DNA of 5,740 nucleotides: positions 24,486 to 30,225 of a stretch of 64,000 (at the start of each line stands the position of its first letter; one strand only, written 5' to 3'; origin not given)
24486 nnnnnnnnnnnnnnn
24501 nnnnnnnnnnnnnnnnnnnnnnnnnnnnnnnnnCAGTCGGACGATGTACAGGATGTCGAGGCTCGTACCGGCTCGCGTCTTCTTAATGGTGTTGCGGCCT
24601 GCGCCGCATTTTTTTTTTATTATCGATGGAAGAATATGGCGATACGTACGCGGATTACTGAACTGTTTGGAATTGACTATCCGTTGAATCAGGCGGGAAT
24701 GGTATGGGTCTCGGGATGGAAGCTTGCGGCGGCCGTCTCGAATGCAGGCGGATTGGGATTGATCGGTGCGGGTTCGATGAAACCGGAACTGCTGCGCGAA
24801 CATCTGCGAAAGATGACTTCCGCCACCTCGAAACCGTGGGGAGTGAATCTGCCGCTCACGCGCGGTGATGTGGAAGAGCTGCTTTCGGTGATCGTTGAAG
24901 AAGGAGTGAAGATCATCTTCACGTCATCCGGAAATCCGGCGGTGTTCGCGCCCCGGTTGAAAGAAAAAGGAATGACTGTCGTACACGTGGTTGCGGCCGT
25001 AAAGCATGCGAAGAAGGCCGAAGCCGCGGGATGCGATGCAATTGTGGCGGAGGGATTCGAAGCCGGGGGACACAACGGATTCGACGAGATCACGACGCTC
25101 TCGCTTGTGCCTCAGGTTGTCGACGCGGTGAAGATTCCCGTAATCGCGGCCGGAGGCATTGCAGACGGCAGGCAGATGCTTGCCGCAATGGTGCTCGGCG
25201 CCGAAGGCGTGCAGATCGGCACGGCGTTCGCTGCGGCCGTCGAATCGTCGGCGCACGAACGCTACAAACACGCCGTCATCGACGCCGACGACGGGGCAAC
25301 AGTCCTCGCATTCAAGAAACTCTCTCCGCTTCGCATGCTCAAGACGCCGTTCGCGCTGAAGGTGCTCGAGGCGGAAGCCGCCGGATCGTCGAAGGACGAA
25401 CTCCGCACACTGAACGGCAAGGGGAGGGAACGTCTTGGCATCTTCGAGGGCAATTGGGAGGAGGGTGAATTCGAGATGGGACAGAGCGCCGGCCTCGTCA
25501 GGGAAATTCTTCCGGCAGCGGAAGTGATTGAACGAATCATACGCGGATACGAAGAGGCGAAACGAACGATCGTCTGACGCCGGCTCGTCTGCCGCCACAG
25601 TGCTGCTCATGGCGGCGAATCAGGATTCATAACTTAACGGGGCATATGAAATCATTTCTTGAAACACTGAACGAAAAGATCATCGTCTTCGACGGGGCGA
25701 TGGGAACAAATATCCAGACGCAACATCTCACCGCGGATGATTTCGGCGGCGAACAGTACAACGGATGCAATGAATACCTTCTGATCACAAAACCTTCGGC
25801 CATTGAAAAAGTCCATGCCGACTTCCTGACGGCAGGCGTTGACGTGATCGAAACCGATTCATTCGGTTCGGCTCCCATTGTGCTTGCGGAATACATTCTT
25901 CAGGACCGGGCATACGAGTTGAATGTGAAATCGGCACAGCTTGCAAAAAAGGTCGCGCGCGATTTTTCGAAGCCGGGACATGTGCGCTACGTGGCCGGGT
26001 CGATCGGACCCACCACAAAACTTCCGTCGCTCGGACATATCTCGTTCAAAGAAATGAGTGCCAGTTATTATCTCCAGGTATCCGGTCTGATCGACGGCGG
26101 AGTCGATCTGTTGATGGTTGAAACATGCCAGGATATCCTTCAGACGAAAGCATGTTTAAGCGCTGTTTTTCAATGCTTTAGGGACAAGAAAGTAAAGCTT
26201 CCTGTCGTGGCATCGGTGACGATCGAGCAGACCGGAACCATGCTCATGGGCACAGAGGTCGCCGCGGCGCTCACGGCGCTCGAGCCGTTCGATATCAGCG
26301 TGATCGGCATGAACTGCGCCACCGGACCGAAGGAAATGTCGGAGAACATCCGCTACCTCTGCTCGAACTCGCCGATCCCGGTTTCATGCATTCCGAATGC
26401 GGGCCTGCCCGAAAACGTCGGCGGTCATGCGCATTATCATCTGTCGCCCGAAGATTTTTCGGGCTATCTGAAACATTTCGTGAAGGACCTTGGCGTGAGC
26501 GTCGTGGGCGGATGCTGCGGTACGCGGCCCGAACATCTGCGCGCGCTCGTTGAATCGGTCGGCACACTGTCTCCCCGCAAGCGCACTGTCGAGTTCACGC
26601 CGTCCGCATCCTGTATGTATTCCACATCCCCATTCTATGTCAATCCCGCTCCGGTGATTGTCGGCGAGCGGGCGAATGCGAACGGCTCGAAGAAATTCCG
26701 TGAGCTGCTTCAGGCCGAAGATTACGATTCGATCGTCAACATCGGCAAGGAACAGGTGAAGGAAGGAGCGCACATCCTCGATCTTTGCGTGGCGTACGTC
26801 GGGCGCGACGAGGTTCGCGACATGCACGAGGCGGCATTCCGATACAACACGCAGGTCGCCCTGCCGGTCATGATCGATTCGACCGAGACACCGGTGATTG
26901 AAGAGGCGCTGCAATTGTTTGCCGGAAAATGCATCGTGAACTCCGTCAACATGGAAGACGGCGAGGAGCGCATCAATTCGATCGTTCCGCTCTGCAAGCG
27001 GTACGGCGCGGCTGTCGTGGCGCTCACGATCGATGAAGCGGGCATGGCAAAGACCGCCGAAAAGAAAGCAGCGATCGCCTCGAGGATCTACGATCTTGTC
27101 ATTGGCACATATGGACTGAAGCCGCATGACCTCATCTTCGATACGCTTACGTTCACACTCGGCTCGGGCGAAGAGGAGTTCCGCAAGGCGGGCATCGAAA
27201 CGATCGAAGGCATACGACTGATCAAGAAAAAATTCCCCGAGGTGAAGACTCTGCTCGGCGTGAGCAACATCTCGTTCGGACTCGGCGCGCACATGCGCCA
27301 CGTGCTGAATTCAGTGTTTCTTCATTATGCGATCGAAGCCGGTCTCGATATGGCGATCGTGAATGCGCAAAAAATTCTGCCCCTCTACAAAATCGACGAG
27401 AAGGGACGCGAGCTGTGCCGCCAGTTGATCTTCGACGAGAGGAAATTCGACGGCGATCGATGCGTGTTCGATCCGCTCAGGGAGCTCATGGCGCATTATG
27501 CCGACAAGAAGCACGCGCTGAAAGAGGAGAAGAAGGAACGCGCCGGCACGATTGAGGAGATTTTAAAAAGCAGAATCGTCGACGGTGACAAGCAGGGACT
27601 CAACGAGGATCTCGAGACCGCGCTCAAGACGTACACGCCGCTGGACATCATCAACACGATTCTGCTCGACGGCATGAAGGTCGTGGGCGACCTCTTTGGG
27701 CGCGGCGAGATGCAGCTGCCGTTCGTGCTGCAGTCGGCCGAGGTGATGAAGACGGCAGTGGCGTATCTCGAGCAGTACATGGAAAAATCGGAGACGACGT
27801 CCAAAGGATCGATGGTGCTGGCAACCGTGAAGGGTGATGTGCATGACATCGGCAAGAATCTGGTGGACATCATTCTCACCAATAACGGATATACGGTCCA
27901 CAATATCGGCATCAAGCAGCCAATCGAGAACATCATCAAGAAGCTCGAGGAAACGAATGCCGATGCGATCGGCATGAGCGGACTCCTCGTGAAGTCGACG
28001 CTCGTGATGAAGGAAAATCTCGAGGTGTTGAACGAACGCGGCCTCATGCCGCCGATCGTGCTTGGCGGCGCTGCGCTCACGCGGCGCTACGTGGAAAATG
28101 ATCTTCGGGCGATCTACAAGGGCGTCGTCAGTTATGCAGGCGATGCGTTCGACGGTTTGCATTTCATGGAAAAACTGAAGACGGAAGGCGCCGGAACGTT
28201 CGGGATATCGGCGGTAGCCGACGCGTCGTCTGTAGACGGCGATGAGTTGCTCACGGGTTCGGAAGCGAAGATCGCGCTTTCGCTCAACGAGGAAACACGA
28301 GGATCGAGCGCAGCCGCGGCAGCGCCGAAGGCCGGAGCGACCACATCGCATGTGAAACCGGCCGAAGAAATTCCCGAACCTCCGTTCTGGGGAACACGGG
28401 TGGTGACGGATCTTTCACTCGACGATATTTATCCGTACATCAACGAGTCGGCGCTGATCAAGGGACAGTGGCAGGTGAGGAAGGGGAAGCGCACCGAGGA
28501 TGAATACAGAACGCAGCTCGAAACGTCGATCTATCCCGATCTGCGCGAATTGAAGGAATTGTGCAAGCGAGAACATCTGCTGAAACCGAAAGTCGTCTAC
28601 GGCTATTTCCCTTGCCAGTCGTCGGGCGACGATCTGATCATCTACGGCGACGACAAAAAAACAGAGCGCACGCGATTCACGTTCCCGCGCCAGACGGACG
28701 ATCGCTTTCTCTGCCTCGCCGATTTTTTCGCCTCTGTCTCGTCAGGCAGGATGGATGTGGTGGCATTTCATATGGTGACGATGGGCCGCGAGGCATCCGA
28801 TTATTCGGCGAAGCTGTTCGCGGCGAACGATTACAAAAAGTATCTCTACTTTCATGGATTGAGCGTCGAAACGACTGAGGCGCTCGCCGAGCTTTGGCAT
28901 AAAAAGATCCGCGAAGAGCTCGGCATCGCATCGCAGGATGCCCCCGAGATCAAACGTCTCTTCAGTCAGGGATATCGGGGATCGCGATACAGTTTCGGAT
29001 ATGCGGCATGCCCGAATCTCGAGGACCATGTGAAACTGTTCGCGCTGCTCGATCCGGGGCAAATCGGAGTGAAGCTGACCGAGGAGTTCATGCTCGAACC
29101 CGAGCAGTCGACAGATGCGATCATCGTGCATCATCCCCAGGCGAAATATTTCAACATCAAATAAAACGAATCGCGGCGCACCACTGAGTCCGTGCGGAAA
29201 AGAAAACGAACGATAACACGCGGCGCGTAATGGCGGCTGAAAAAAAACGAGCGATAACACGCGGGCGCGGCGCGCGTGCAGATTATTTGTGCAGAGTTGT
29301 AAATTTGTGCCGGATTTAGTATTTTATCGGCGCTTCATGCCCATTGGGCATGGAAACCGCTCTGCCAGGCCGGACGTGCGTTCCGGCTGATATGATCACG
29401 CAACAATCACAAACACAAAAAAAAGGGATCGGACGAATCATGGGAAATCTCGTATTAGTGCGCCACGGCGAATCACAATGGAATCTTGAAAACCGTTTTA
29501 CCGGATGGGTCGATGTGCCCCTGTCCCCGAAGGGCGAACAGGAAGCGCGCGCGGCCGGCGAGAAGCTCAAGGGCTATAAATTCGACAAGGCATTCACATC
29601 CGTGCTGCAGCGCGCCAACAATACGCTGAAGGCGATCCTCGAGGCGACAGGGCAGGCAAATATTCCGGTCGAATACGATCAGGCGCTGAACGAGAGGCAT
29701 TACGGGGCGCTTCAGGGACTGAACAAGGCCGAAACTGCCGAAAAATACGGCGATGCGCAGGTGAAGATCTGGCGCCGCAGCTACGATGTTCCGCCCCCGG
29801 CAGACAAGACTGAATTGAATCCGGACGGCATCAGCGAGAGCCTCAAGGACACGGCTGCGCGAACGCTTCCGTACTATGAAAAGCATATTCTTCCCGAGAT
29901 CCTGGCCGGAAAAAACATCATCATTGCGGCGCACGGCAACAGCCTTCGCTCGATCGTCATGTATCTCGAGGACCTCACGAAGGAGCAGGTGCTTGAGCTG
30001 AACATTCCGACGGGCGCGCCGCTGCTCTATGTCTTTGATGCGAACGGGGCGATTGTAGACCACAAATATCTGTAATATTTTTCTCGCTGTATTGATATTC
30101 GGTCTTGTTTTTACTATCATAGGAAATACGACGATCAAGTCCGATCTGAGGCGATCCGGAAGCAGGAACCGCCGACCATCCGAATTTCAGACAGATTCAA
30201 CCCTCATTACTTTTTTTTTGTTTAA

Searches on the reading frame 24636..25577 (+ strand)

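Call 99: search_protein_families(library=pfam, max_evalue=0.00001, proteins=[window:24636-25577:+])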
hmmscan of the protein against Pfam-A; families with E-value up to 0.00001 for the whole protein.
window:24636-25577:+ (313 aa): 5 families
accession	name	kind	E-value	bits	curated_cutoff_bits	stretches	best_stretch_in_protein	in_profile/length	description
PF03060.21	NMO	-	2.4e-64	218.3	28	1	5-302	2-329/331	Nitronate monooxygenase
PF00478.31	IMPDH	-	6e-12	45.7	25.6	1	3-208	23-249/345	IMP dehydrogenase / GMP reductase domain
PF01070.24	FMN_dh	-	1.6e-09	37.8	24.9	1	112-213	219-320/350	FMN-dependent dehydrogenase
PF05690.20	ThiG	-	3.2e-08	33.7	23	1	108-206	119-215/247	Thiazole biosynthesis protein ThiG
PF00977.27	His_biosynth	-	4.5e-06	26.7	23.6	0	113-198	140-222/228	Histidine biosynthesis protein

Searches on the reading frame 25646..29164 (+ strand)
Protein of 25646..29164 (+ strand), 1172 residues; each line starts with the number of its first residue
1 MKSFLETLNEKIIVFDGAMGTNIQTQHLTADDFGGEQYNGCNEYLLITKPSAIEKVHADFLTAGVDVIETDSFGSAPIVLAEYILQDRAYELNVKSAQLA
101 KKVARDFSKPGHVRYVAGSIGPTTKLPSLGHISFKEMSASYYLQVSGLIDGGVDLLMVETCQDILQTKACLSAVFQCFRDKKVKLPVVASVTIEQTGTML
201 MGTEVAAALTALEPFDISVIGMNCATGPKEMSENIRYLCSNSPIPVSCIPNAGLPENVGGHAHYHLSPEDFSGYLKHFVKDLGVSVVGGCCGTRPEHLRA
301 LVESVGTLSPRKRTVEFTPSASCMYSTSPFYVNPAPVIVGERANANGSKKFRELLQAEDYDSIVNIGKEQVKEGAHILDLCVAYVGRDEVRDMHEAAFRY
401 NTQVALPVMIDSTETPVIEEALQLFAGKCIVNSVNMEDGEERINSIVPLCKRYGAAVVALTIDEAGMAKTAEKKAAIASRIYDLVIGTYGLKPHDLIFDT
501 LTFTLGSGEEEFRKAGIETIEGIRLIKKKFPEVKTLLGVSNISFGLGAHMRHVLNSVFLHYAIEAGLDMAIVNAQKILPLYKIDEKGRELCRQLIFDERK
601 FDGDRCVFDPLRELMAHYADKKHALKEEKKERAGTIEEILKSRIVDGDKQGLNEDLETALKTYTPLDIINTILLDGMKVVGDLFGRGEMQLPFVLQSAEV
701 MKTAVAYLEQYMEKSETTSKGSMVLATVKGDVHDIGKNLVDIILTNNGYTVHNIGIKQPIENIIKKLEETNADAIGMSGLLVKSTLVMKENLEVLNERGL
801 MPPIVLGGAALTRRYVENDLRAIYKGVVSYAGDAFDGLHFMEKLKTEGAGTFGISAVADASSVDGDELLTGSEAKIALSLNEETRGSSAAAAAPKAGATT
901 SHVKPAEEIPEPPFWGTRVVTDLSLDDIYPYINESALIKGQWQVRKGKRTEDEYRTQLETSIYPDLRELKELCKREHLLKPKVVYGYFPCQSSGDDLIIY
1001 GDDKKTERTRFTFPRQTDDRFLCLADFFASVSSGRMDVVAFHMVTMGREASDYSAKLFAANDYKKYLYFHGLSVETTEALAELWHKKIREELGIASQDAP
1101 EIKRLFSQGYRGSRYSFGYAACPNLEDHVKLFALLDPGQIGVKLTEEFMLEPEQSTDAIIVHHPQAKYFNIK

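Call 44: search_protein_families(library=pfam, max_evalue=0.0001, proteins=[window:25646-29164:+])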
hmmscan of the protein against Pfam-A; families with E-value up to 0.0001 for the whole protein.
window:25646-29164:+ (1172 aa): 5 families
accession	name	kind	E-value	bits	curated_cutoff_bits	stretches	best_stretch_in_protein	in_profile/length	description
PF02574.22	S-methyl_trans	-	1.1e-81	275.3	22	1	13-304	1-282/283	Homocysteine S-methyltransferase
PF02965.22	Met_synt_B12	-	7.9e-42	144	25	1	925-1171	2-257/273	Vitamin B12 dependent methionine synthase, activation domain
PF00809.28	Pterin_bind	-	1.3e-41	143.3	25.5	1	340-573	1-244/244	Pterin binding enzyme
PF02607.22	B12-binding_2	-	1.1e-22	80.5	23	1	638-709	3-74/74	B12 binding domain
PF02310.24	B12-binding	-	6e-18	65.3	32.1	1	722-838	2-120/121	B12 binding domain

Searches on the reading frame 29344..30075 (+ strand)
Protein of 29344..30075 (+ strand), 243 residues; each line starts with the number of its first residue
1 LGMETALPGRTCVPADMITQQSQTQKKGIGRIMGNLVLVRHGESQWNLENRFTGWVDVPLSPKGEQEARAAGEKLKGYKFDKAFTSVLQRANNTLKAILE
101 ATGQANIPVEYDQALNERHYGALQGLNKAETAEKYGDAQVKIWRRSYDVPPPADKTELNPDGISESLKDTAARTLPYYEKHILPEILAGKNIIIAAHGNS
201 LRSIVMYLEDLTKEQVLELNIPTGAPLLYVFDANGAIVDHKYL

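Call 99: search_protein_families(library=pfam, max_evalue=0.00001, proteins=[window:29344-30075:+])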
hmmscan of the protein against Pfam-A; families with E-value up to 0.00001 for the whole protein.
window:29344-30075:+ (243 aa): 1 family
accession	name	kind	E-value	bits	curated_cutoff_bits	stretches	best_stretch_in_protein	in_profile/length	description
PF00300.27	His_Phos_1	-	5.9e-42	144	21.7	1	36-235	1-185/194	Histidine phosphatase superfamily (branch 1)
